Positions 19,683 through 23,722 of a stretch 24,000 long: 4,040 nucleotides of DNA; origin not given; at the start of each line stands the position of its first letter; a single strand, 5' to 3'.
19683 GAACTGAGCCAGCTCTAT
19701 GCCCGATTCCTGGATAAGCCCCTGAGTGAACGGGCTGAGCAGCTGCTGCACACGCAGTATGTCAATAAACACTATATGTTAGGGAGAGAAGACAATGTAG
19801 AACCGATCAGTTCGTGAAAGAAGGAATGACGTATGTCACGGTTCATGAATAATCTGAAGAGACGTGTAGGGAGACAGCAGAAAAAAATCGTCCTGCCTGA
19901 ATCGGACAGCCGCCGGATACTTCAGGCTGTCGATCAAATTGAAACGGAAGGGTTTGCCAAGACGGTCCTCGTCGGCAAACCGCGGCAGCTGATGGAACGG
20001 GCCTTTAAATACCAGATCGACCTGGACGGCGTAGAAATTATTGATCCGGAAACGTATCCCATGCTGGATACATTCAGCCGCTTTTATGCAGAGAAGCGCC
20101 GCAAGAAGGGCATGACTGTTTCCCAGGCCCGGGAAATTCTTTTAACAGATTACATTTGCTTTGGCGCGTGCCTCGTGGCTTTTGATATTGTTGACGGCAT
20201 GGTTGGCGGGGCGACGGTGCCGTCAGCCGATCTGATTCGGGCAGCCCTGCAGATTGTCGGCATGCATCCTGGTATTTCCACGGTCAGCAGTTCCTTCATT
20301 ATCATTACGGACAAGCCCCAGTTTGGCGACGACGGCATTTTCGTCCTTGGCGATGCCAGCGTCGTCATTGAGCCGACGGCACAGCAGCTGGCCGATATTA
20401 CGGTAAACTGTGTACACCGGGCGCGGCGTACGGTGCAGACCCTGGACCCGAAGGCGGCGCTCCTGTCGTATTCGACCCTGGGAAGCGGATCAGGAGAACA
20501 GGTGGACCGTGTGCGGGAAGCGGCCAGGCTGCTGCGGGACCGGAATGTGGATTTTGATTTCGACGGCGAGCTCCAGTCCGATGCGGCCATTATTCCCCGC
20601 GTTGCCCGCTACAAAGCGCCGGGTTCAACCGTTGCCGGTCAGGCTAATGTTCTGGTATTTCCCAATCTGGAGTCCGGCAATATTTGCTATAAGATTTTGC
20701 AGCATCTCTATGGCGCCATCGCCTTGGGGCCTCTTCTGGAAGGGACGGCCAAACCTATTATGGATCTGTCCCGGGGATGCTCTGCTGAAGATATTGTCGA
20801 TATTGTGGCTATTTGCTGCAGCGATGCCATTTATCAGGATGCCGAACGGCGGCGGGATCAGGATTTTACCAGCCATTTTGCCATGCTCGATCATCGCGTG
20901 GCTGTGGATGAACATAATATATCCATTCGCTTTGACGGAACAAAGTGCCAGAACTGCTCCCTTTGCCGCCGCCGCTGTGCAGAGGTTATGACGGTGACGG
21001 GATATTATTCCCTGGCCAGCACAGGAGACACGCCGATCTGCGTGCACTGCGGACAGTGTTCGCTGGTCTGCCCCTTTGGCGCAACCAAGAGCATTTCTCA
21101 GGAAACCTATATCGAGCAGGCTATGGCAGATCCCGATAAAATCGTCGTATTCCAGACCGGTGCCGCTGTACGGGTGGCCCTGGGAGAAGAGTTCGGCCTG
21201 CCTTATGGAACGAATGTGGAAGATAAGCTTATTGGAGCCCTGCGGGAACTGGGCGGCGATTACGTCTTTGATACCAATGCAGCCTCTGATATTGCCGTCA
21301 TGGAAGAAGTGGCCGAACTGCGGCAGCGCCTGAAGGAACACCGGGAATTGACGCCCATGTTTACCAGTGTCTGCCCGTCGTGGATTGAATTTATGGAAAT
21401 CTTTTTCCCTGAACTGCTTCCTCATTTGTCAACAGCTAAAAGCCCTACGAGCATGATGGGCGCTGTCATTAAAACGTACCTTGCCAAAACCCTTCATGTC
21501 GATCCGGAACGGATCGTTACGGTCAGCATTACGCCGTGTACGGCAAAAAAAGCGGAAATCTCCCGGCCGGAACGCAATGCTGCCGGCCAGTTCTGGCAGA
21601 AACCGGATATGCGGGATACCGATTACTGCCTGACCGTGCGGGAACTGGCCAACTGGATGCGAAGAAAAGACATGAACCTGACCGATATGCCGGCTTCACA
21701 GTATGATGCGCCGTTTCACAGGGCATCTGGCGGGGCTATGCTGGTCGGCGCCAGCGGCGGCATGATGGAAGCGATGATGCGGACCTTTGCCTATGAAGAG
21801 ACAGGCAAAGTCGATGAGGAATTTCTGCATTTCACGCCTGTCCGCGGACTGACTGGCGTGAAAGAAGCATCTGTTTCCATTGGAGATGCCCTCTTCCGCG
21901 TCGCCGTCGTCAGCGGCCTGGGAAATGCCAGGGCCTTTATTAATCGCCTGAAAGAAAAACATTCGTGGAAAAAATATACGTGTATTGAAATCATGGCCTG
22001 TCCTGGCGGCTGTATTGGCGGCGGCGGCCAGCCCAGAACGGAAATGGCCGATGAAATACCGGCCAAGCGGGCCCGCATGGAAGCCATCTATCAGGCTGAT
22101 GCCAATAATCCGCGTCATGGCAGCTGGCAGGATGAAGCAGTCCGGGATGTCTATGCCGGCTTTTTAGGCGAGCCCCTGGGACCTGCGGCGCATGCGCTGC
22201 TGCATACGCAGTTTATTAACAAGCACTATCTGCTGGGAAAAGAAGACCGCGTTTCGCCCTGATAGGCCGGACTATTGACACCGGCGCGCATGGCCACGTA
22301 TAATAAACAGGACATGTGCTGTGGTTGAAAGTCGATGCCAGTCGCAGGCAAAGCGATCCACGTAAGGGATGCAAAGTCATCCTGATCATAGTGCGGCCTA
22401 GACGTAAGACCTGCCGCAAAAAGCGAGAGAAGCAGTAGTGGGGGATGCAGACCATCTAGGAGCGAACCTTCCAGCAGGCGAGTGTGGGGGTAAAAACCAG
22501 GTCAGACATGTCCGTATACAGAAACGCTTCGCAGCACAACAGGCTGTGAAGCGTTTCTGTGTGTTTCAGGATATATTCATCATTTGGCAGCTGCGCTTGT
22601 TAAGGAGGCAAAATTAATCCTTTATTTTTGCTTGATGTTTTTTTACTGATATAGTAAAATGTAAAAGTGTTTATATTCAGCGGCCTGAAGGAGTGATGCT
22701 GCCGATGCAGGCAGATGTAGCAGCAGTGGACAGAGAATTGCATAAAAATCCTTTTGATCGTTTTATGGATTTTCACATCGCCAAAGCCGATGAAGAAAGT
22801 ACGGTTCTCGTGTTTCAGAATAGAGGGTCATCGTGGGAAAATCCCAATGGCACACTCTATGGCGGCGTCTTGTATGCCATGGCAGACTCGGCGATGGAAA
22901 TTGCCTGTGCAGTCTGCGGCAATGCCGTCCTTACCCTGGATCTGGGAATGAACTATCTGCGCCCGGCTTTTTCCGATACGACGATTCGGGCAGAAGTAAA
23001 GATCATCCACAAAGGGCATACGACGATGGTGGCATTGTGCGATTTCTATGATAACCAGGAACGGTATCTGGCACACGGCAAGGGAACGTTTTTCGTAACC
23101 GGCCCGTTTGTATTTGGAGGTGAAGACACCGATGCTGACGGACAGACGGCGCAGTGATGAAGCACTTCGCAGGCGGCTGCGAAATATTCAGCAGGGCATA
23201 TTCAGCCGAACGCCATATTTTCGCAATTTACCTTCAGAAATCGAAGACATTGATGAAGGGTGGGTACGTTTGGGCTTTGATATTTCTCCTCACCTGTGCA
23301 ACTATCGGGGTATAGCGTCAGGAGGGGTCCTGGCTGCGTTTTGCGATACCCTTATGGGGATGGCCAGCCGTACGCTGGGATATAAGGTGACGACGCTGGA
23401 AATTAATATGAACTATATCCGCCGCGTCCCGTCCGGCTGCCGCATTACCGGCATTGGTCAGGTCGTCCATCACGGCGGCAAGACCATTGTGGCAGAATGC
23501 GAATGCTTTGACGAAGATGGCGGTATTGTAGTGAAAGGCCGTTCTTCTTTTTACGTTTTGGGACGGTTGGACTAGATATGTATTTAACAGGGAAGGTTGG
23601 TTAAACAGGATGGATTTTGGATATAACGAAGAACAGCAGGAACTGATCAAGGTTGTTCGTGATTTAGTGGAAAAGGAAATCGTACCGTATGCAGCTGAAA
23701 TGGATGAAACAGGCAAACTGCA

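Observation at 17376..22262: Tandem pair of phosphotransacetylase-[FeFe]-hydrogenase fusion genes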

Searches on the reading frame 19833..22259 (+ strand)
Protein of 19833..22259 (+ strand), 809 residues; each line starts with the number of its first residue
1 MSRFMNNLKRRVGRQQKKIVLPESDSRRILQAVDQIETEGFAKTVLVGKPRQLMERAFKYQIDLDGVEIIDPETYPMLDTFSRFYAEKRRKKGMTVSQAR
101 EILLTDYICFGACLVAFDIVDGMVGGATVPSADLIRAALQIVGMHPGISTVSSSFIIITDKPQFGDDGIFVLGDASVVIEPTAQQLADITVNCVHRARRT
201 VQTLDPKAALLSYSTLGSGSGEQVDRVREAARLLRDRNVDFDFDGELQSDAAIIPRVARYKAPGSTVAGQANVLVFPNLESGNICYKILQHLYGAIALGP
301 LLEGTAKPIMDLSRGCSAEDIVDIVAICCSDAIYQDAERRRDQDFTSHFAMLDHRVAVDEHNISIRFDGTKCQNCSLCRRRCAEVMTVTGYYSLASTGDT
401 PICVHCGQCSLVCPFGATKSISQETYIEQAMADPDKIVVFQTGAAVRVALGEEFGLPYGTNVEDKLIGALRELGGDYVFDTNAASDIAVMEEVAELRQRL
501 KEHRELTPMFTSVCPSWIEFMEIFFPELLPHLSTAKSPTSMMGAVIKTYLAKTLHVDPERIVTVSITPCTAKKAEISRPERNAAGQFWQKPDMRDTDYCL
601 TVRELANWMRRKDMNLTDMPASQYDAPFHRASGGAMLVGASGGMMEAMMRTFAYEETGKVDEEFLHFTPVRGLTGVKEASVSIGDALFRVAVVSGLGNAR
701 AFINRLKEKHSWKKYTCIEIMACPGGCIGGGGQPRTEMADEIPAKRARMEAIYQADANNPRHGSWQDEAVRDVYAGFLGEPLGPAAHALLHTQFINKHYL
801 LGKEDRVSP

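Call 6: search_protein_families(library=pfam, proteins=[window:19833-22259:+], max_evalue=0.01)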
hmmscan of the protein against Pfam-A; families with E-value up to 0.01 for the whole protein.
window:19833-22259:+ (809 aa): 7 families
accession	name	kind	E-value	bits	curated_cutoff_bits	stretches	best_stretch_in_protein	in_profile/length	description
PF01515.24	PTA_PTB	-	1.3e-104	350.4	24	1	4-328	2-318/319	Phosphate acetyl/butaryl transferase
PF02906.19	Fe_hyd_lg_C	-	1.1e-79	268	22.1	1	436-731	1-245/245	Iron only hydrogenase large subunit, C-terminal domain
PF02256.22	Fe_hyd_SSU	-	3.2e-14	53.1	24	1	745-796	4-55/56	Iron hydrogenase small subunit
PF13187.11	Fer4_9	-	0.00037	20.9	27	1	371-416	1-50/52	4Fe-4S dicluster domain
PF00037.32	Fer4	-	0.00077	19.6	21.1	1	403-417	8-22/24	4Fe-4S binding domain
PF12837.12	Fer4_6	-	0.0019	18.5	25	1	401-417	7-23/24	4Fe-4S binding domain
PF13237.11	Fer4_10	-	0.0031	17.8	25.5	1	365-414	2-53/53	4Fe-4S dicluster domain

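Call 7: search_protein_families(library=ncbifam, proteins=[window:19833-22259:+], max_evalue=0.001)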
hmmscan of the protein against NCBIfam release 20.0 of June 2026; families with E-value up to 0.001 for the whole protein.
window:19833-22259:+ (809 aa): 20 families
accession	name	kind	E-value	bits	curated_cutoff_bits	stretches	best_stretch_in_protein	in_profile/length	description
NF040763.1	FeFe_hydrog_A6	exception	2.2e-136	455.5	765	1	355-797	130-571/571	NADH-dependent [FeFe] hydrogenase, group A6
TIGR02512.1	FeFe_hydrog_A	subfamily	2.4e-126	421.6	405.95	1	364-735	1-374/375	[FeFe] hydrogenase, group A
NF007233.1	PRK09653.1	subfamily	2.4e-102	342.7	310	1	4-329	1-316/319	phosphotransacetylase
NF040762.1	Hydr_FeFe_Clost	exception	8.1e-101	338.4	900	1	347-794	121-571/572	ferredoxin hydrogenase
NF004167.0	PRK05632.1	equivalog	2.1e-97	327.4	418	1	4-329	385-700/708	phosphate acetyltransferase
TIGR00651.1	pta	equivalog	5.9e-97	324.8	311.2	1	19-327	1-302/304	phosphate acetyltransferase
NF009501.0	PRK12861.1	subfamily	2.6e-45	154.7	1178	1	15-333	447-761/764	NADP-dependent malic enzyme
TIGR04105.1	FeFe_hydrog_B1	subfamily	4.3e-35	121.3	450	1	396-656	183-410/462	monomeric [FeFe] hydrogenase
TIGR02706.1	P_butyryltrans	equivalog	1.5e-22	80.1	410.5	1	127-328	94-290/294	phosphate butyryltransferase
NF004472.0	PRK05805.1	subfamily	1.3e-21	77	399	2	127-328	98-294/302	phosphate butyryltransferase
NF006045.0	PRK08190.1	subfamily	2.9e-21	75.8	282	1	154-327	282-452/467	bifunctional enoyl-CoA hydratase/phosphate acetyltransferase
NF008852.0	PRK11890.1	subfamily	6.2e-19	68.2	413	1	157-341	131-309/315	phosphate acetyltransferase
NF005837.0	PRK07742.1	equivalog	1.5e-18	67.1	409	1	128-328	98-293/299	phosphate butyryltransferase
NF043069.1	T4HPD_activ_SAM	equivalog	1.8e-07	30.8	425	1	360-495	41-173/299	trans-4-hydroxy-L-proline dehydratase activase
TIGR02709.1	branched_ptb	equivalog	1.5e-06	28.1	475.15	1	169-320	112-260/271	branched-chain phosphotransacylase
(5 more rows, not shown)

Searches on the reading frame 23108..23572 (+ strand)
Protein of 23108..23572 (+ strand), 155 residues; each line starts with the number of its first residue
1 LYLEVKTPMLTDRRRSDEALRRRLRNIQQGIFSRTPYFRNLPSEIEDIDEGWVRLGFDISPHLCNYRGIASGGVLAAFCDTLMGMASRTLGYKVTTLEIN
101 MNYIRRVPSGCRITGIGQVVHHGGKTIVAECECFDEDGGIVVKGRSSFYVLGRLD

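Call 9: search_protein_families(library=pfam, proteins=[window:23108-23572:+], max_evalue=0.00001)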
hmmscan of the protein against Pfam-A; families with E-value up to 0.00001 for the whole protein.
window:23108-23572:+ (155 aa): 1 family
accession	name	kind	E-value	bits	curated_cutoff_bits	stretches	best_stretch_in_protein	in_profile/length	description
PF03061.28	4HBT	-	7.6e-16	58.6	20.6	1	68-140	2-77/79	Thioesterase superfamily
